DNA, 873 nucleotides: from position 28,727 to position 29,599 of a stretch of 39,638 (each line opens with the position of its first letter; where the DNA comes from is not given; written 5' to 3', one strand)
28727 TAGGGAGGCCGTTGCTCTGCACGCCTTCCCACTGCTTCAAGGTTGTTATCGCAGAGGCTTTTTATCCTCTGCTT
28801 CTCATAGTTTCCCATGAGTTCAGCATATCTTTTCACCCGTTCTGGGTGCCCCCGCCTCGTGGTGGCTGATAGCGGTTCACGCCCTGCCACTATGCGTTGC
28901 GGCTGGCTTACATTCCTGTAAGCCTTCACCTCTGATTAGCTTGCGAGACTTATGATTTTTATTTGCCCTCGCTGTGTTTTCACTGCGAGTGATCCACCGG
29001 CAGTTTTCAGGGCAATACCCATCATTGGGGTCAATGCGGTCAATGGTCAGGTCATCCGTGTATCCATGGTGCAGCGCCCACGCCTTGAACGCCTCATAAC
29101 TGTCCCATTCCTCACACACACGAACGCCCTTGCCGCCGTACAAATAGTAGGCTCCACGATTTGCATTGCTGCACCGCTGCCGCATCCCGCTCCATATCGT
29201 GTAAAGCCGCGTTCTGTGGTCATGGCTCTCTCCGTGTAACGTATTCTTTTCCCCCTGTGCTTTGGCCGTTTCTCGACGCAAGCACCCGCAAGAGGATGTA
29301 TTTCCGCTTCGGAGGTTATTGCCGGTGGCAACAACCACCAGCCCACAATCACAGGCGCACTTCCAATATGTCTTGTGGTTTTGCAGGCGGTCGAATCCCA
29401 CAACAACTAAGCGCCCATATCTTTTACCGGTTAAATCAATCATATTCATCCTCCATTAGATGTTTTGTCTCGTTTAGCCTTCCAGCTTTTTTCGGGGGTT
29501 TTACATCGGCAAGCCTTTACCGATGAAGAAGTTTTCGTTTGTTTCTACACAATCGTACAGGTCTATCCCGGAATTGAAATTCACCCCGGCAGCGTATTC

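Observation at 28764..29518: Portal gene split by a putative group I intron carrying an endonuclease-like ORF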

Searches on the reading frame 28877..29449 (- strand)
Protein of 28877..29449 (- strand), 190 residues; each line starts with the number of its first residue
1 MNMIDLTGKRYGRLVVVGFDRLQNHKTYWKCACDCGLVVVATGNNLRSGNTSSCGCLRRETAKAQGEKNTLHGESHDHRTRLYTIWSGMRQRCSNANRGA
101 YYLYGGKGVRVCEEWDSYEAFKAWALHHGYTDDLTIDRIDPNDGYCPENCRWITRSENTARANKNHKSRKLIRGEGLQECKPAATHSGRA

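Call 5: search_protein_families(library=pfam, proteins=[window:28877-29449:-], max_evalue=0.01)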
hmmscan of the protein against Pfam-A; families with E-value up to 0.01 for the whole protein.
window:28877-29449:- (190 aa): 1 family
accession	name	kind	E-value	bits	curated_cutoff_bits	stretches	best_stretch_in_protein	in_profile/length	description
PF21817.3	CapR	-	0.0082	16.7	24.2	0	9-56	12-66/67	CapR homology domain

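Call 6: search_protein_families(library=phrogs, proteins=[window:28877-29449:-], max_evalue=0.01)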
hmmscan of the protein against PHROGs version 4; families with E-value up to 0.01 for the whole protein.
window:28877-29449:- (190 aa): 14 families
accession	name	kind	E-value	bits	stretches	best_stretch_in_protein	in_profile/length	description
phrog_374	-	DNA, RNA and nucleotide metabolism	1.5e-65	223.2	1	1-177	192-367/617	HNH endonuclease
phrog_3377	-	DNA, RNA and nucleotide metabolism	7.7e-38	131.3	1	77-167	9-99/196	HNH endonuclease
phrog_2081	-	DNA, RNA and nucleotide metabolism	1.7e-30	107.5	1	22-172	43-206/433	HNH endonuclease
phrog_8790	-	DNA, RNA and nucleotide metabolism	2.1e-29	104.2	1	69-169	10-110/241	restriction endonuclease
phrog_953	-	DNA, RNA and nucleotide metabolism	5.3e-22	79.7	1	75-174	217-317/420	HNH endonuclease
phrog_1035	-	DNA, RNA and nucleotide metabolism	4.4e-11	44.1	1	26-171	60-221/271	endonuclease VII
phrog_3322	-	DNA, RNA and nucleotide metabolism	1.8e-07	32.2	1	134-166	106-138/162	endonuclease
phrog_18493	-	unknown function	4.5e-07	31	1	3-61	57-113/136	-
phrog_22195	-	unknown function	1.7e-05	25.6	1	6-63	10-64/148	-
phrog_3118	-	DNA, RNA and nucleotide metabolism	0.00022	21.8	1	131-159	66-94/287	HNH endonuclease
phrog_99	-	DNA, RNA and nucleotide metabolism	0.00039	21.2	1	123-169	164-212/383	HNH endonuclease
phrog_28742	-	unknown function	0.00083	20.6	1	89-174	30-116/165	-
phrog_27240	-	unknown function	0.0016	19.8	1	15-68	16-67/132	-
phrog_4578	-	DNA, RNA and nucleotide metabolism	0.0034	18.3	1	122-166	17-63/130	HNH endonuclease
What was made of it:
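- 28877..29449 (-): 190-aa HNH-like ORF with its own SD (GGAGG), in the P5a loop. Its last ~25 codons overlap P5a 3' through P7.1, and its stop lies in the P7.1 loop. phrog_374, E 1.5e-65 (call 6).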

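Call 50: search_protein_families(library=pfam, proteins=[window:28877-29449:-], max_evalue=10)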
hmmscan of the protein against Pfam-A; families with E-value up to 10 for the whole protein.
window:28877-29449:- (190 aa): 1 family
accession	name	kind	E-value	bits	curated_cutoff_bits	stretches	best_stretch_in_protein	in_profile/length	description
PF21817.3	CapR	-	0.0082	16.7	24.2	1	9-56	12-66/67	CapR homology domain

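Call 51: search_solved_structures(query=window:28877-29449:-, max_evalue=10, show_alignments=2)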
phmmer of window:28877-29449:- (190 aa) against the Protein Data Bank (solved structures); distinct sequences matched with E-value up to 10: 0.

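Call 52: find_homologous_proteins(query=window:28877-29449:-, max_evalue=0.00001)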
Query window:28877-29449:- (190 aa): 3609 proteins with E <= 0.00001 among 3638 candidates; the best 120 are listed.
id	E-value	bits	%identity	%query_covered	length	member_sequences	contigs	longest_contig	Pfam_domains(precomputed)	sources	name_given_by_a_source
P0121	4.4e-124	430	97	99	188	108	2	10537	-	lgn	-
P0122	1.7e-100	353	79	99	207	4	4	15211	-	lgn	-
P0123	1.6e-99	349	78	99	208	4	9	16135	-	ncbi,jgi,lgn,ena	-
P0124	2.3e-96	339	81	93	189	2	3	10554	-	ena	-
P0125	2.8e-96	339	80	93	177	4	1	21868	-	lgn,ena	-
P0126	2.3e-95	336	75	99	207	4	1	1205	-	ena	-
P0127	3.8e-95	335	74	99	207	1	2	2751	-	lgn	-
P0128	9.7e-95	334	75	99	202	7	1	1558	-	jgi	jgi:hypothetical protein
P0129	1.8e-92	326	73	99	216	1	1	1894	-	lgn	-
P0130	1.4e-91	324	77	92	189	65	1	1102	-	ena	-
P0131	2.5e-91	323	76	93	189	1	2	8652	-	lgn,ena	-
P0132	4.2e-91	322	76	92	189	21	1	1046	-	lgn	-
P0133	4.9e-91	322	76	93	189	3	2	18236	-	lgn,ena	-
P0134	1.9e-90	320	75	92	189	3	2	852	-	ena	-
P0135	2.2e-90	320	74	94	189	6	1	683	-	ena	-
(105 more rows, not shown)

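Call 60: predict_structure(alignment_id=A3)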
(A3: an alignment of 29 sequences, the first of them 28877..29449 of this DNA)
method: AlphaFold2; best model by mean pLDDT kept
length: 190 residues; sequences in the alignment: 29
mean_pLDDT: 76.5   pTM: 0.50
mean pLDDT of the five models: 76.5, 64.7, 64.2, 60.5, 58.1
residues with pLDDT >= 90: 37; 70-90: 105; 50-70: 20; < 50: 28
segments of 3 or more residues with pLDDT < 50: 164-186, 188-190
pLDDT, mean of each block of 10 residues (from residue 1): 78 90 91 87 85 78 71 56 88 84 83 90 93 85 86 79 47 41 40
secondary structure, 60 per line:
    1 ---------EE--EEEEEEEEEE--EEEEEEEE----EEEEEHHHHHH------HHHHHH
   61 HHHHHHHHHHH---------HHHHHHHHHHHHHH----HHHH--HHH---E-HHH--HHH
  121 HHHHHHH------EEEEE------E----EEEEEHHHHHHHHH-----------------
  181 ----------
elements in order: E14-23 E26-33 E38-42 H43-48 H55-71 H81-94 H99-102 H118-127 E134-138 E150-154 H155-163
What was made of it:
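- On HNH (His-Me finger) homing endonuclease: The AF2 model (pLDDT 76) has beta-beta-alpha at residues 134-163 (call 60).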

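Call 63: fold_search(model_id=the predicted structure, library=pdb)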
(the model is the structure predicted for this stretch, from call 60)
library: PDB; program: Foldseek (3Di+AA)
matches with E <= 10: 891; with E <= 0.001: 0
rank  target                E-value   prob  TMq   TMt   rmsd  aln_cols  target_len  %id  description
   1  6b2q_C                4.6e-01  0.51  0.19  0.14   9.6        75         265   11  Dual Inhibition of the Essential Protein Kinases A and B in Mycobacterium tuberculosis (released 2018-02-14)
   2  8ux9_C                4.9e-01  0.14  0.15  0.08  12.6        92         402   14  Asymmetric unit of the PARIS Immune Complex at 3.2 Angstrom Resolution (released 2024-09-18)
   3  5gwx                  5.2e-01  0.28  0.13  0.10   9.2        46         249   11  Crystal structure of glycine sarcosine N-methyltransferase from Methanohalophilus portucalensis in complex with S-adenos (released 2016-11-23)
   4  5hij                  5.6e-01  0.25  0.13  0.11   9.2        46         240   11  Crystal structure of glycine sarcosine N-methyltransferase from Methanohalophilus portucalensis in complex with betaine (released 2016-11-23)
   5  5hii                  5.6e-01  0.25  0.13  0.11   9.6        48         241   10  Crystal structure of glycine sarcosine N-methyltransferase (GSMT) from Methanohalophilus portucalensis (apo form) (released 2016-11-23)
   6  5h02                  5.6e-01  0.25  0.13  0.10   9.2        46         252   11  Crystal structure of Methanohalophilus portucalensis glycine sarcosine N-methyltransferase tetramutant (H21G, E23T, E24N (released 2016-11-23)
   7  8v47_H                5.6e-01  0.11  0.15  0.10  14.8       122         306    7  CryoEM structure of AriA-AriB complex (Form II) (released 2024-06-26)
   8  7qep_S4               5.9e-01  0.80  0.15  0.11   1.4        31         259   16  Cryo-EM structure of the ribosome from Encephalitozoon cuniculi (released 2022-02-09)
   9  6b2q_B                5.9e-01  0.47  0.19  0.14   9.7        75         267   11  Dual Inhibition of the Essential Protein Kinases A and B in Mycobacterium tuberculosis (released 2018-02-14)
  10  2jd5_B                6.3e-01  0.15  0.19  0.10  20.8       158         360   11  Sky1p bound to Npl3p-derived substrate peptide (released 2007-02-06)
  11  5hil                  6.7e-01  0.23  0.13  0.11   9.2        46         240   11  Crystal structure of glycine sarcosine N-methyltransferase from Methanohalophilus portucalensis in complex with S-adenos (released 2016-11-23)
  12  6khd_B                6.7e-01  0.08  0.18  0.11  17.5       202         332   11  Crystal structure of CLK1 in complex with CX-4945 (released 2019-10-02)
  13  7xaf                  7.1e-01  0.12  0.15  0.10  15.2       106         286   10  The crystal structure of TrkA kinase in complex with 4^6,14-dimethyl-N-(3-(4-methyl-1H-imidazol-1-yl)-5-(trifluoromethyl (released 2022-06-01)
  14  6khd_A                7.1e-01  0.09  0.20  0.12  16.4       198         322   12  Crystal structure of CLK1 in complex with CX-4945 (released 2019-10-02)
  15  5a4l_C                7.6e-01  0.38  0.19  0.11   9.0        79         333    9  DYRK1A IN COMPLEX WITH FLUORO BENZOTHIAZOLE FRAGMENT (released 2016-06-29)
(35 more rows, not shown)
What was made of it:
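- Tried and rejected: Pfam at E<=10, PDB sequence search and Foldseek on an AF2 model all gave nothing usable (calls 50, 51, 60, 63).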
